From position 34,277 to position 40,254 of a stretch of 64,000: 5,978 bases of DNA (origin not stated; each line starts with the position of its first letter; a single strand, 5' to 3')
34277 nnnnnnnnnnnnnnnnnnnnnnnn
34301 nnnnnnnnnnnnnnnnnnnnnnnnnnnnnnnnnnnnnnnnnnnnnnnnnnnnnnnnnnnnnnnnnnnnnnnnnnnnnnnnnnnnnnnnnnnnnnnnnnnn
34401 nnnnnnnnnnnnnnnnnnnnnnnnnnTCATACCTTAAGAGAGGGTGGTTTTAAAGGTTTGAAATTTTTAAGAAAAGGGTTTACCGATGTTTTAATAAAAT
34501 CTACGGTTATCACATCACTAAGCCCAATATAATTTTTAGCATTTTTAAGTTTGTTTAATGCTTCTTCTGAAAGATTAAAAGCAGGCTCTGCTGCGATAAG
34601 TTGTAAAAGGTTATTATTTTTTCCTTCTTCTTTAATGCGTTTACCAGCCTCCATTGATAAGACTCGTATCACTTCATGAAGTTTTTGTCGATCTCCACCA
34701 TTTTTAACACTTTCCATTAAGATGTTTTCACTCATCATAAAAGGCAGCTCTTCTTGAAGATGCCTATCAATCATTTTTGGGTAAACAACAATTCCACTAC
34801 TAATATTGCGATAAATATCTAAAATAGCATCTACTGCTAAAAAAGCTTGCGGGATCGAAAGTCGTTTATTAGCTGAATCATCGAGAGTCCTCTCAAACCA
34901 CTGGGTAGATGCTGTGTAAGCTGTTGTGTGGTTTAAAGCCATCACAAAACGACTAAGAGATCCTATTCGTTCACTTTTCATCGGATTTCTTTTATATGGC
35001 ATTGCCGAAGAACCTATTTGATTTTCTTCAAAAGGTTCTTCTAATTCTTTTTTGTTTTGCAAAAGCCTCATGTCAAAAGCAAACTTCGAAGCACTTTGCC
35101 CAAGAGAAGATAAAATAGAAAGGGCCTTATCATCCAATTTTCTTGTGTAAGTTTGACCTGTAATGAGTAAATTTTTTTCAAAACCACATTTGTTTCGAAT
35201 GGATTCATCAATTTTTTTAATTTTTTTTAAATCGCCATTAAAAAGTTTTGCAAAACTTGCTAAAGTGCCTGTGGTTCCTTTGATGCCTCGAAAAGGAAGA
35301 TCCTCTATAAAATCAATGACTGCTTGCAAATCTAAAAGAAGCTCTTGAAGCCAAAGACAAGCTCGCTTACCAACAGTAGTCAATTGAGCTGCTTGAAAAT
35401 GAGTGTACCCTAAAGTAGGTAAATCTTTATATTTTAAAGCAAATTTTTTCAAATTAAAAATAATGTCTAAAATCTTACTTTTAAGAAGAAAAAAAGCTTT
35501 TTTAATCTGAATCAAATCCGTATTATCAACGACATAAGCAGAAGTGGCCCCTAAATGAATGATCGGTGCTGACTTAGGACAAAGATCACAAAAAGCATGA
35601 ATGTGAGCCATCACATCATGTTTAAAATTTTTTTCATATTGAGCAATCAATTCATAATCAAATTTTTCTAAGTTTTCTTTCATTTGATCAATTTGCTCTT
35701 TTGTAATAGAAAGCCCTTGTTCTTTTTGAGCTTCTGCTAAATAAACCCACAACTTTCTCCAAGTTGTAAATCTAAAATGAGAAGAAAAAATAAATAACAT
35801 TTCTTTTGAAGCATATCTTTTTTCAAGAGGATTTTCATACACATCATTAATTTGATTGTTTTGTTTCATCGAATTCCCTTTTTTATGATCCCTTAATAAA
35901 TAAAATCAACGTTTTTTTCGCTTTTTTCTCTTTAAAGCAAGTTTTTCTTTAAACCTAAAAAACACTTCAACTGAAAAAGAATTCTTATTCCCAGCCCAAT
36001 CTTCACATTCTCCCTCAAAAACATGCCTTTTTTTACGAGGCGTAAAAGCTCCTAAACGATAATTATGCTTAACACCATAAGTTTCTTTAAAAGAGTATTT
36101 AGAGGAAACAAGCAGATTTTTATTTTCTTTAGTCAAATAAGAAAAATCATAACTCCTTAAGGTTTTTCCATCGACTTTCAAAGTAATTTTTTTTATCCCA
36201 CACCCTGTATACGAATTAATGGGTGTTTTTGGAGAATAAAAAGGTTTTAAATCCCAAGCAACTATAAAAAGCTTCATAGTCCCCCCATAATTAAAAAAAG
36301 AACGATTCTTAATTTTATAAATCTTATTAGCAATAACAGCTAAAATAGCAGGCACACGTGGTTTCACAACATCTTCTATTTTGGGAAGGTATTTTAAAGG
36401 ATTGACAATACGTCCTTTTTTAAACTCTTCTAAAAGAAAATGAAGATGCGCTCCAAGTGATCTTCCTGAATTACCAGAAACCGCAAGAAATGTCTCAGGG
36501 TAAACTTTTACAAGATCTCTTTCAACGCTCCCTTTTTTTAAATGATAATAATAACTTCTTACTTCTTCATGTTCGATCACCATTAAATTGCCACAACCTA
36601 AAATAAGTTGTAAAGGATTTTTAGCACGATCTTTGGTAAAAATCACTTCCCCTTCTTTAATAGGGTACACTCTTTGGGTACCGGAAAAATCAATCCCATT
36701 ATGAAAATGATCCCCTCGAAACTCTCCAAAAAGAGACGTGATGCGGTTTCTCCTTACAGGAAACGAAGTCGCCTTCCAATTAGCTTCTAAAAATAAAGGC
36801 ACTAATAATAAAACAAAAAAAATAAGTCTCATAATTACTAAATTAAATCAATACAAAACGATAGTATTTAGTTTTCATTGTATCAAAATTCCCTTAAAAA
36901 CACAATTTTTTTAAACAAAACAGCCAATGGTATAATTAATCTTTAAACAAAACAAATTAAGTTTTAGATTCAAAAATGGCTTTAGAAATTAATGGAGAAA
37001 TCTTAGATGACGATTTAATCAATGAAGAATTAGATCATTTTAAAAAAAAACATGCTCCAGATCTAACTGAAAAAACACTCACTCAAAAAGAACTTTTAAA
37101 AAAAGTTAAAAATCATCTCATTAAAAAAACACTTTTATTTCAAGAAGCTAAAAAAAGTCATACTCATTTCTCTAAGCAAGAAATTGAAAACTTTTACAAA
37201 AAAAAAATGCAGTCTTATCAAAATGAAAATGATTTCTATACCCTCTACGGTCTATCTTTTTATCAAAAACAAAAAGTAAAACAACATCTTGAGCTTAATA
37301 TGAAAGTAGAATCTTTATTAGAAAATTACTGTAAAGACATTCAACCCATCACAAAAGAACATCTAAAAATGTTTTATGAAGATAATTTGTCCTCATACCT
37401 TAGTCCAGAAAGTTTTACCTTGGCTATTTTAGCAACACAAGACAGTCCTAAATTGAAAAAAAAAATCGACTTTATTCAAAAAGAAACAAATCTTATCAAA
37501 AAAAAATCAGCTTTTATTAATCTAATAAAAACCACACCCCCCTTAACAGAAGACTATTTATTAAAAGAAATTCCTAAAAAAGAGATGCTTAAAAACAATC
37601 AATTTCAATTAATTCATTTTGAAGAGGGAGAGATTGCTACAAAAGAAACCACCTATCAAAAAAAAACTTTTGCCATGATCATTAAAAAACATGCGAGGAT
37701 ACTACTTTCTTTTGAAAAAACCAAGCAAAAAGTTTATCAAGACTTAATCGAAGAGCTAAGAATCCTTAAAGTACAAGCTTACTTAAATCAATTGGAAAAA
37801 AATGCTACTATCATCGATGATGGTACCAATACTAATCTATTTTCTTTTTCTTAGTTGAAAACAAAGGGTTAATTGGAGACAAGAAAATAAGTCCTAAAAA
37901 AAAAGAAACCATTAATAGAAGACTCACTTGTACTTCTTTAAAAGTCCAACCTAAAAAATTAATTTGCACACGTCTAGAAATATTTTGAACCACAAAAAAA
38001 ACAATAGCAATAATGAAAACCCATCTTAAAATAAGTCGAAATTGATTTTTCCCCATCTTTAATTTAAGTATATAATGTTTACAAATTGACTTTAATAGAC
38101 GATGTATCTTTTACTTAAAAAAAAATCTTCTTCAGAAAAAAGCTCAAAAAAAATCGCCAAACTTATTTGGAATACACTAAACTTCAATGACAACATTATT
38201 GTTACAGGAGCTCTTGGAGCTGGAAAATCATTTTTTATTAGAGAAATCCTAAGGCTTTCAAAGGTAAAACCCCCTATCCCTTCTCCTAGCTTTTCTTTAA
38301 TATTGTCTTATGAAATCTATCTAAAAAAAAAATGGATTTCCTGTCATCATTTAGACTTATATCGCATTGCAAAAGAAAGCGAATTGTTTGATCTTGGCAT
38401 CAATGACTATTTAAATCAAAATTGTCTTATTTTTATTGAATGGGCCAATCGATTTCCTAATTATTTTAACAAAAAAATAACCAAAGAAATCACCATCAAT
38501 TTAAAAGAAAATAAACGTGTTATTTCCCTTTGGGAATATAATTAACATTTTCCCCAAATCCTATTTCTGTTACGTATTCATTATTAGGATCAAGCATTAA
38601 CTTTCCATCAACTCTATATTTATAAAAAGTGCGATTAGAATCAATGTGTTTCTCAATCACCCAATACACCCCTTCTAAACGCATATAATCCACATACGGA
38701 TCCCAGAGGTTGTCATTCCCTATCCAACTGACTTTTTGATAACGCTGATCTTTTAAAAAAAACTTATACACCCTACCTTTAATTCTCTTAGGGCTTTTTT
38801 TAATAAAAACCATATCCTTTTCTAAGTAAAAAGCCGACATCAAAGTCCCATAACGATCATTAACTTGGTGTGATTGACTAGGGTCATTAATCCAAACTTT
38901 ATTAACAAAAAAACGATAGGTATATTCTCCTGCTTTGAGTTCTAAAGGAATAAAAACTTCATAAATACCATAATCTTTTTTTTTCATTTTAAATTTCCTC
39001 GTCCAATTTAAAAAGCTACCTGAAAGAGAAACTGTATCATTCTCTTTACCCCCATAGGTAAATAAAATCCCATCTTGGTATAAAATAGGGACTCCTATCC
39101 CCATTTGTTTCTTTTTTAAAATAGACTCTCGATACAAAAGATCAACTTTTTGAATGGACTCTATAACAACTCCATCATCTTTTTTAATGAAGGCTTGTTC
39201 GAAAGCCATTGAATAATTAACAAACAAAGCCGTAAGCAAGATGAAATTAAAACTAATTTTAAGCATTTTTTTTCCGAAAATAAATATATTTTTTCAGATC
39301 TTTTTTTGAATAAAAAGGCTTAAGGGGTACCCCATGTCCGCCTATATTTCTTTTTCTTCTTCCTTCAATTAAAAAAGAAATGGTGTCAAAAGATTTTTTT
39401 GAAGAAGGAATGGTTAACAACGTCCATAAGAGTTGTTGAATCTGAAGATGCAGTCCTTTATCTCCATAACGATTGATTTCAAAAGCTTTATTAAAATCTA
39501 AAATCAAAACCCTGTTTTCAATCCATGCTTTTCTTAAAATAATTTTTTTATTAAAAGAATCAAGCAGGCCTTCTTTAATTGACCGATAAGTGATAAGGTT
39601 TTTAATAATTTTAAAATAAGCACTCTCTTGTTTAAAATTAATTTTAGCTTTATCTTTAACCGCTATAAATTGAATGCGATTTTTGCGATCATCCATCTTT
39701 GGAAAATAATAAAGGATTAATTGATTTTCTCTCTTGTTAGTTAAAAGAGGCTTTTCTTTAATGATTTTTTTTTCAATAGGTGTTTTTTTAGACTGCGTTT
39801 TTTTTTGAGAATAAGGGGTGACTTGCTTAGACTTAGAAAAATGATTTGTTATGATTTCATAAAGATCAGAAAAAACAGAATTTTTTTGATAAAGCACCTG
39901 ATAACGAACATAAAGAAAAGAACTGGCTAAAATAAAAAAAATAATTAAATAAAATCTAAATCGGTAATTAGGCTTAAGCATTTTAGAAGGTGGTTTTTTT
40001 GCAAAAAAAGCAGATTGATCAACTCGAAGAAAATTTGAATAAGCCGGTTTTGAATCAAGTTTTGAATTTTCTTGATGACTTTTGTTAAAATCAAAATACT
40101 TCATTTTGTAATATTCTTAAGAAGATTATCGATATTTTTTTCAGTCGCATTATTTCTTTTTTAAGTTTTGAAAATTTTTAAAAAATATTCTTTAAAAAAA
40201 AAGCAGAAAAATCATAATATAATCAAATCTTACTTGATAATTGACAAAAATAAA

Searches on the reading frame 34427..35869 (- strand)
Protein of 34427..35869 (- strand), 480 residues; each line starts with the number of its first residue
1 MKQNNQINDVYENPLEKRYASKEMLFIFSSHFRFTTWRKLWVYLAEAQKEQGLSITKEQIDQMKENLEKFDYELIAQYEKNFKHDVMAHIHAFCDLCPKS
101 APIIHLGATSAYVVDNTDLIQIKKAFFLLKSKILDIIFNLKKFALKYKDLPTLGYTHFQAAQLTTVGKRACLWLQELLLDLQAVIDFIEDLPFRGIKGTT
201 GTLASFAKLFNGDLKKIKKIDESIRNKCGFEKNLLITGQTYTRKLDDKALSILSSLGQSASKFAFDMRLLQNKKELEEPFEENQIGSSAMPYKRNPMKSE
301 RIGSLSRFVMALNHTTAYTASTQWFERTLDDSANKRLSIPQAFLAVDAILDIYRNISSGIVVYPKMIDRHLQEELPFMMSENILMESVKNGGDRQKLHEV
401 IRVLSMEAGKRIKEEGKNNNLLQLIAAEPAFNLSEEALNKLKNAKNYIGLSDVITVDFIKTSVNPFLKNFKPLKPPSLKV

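Call 14: search_protein_families(library=pfam, proteins=[window:34427-35869:-], max_evalue=0.001)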
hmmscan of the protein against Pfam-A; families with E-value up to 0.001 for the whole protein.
window:34427-35869:- (480 aa): 2 families
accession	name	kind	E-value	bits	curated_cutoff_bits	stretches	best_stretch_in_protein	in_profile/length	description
PF00206.25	Lyase_1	-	7.1e-20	72.1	27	1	45-309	36-310/312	Lyase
PF10397.14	ADSL_C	-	1.7e-19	70.3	32.7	1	376-455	1-76/79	Adenylosuccinate lyase C-terminus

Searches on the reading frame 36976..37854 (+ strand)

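Call 15: search_protein_families(library=pfam, proteins=[window:36976-37854:+], max_evalue=0.001)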
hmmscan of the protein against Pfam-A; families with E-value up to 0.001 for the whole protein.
window:36976-37854:+ (292 aa): 2 families
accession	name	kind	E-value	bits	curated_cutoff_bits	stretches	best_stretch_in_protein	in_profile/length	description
PF13624.11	SurA_N_3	-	2.9e-06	27.7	27.2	1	15-87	58-129/162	SurA-like N-terminal domain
PF13623.11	SurA_N_2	-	0.00012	22.5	28.5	1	5-83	46-127/145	SurA-like N-terminal domain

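Call 29: search_protein_families(library=ncbifam, proteins=[window:36976-37854:+], max_evalue=0.01)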
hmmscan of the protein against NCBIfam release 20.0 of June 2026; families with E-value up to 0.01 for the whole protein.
window:36976-37854:+ (292 aa): 0 families

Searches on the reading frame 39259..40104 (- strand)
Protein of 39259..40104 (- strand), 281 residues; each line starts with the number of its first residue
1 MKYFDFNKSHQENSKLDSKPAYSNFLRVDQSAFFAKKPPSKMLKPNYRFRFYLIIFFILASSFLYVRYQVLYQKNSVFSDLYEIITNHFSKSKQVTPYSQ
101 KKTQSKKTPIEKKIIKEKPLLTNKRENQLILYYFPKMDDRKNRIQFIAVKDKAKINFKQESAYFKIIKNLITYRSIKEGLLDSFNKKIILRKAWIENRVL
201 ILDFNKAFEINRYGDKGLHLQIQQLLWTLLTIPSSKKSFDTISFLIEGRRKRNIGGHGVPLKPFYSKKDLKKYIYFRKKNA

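Call 15: search_protein_families(library=pfam, proteins=[window:39259-40104:-], max_evalue=0.001)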
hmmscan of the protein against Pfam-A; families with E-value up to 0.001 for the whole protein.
window:39259-40104:- (281 aa): 1 family
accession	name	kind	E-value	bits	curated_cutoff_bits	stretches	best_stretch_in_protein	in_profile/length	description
PF10646.14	Germane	-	2.2e-08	35.1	23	1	133-250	3-115/117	Sporulation and spore germination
